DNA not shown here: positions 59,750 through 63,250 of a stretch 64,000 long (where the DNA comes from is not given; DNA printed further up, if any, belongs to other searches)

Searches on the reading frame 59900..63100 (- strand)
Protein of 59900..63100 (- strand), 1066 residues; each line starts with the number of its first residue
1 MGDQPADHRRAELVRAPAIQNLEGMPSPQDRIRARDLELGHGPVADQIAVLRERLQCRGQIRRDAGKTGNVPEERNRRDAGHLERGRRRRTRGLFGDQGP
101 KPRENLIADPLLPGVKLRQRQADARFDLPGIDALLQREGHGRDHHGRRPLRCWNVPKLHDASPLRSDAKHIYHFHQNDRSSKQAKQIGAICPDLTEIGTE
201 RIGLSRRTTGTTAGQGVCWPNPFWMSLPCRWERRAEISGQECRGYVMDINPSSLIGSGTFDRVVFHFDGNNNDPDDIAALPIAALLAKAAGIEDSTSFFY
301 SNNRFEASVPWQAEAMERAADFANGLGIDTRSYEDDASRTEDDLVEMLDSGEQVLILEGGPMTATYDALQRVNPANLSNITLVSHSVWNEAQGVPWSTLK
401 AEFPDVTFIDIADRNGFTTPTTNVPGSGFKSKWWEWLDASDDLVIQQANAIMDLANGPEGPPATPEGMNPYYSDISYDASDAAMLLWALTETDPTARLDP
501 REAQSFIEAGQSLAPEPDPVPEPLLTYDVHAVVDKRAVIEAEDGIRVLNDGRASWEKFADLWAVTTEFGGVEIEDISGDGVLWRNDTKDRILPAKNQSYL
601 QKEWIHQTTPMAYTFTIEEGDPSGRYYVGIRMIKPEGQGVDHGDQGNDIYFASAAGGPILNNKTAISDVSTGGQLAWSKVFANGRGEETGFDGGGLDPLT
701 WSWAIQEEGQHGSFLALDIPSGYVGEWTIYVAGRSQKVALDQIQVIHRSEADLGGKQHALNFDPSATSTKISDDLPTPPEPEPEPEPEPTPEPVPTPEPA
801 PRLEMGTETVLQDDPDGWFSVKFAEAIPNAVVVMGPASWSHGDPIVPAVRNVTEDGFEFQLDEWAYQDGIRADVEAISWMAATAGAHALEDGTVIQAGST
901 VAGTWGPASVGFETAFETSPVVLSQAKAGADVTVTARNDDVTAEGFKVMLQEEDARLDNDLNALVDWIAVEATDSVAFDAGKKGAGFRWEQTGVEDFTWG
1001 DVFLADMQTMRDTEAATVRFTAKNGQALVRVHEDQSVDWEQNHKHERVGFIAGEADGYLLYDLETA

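Call 30: search_protein_families(library=pfam, proteins=[window:59900-63100:-], max_evalue=0.001)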
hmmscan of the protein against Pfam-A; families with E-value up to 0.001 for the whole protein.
window:59900-63100:- (1066 aa): 2 families
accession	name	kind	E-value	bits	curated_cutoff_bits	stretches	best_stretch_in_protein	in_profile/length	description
PF09458.16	H_lectin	-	0.00034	21.1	24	0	910-970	4-67/67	H-type lectin domain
PF05887.16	Trypan_PARP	-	0.00095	19.6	100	1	769-804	47-84/134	Procyclic acidic repetitive protein (PARP)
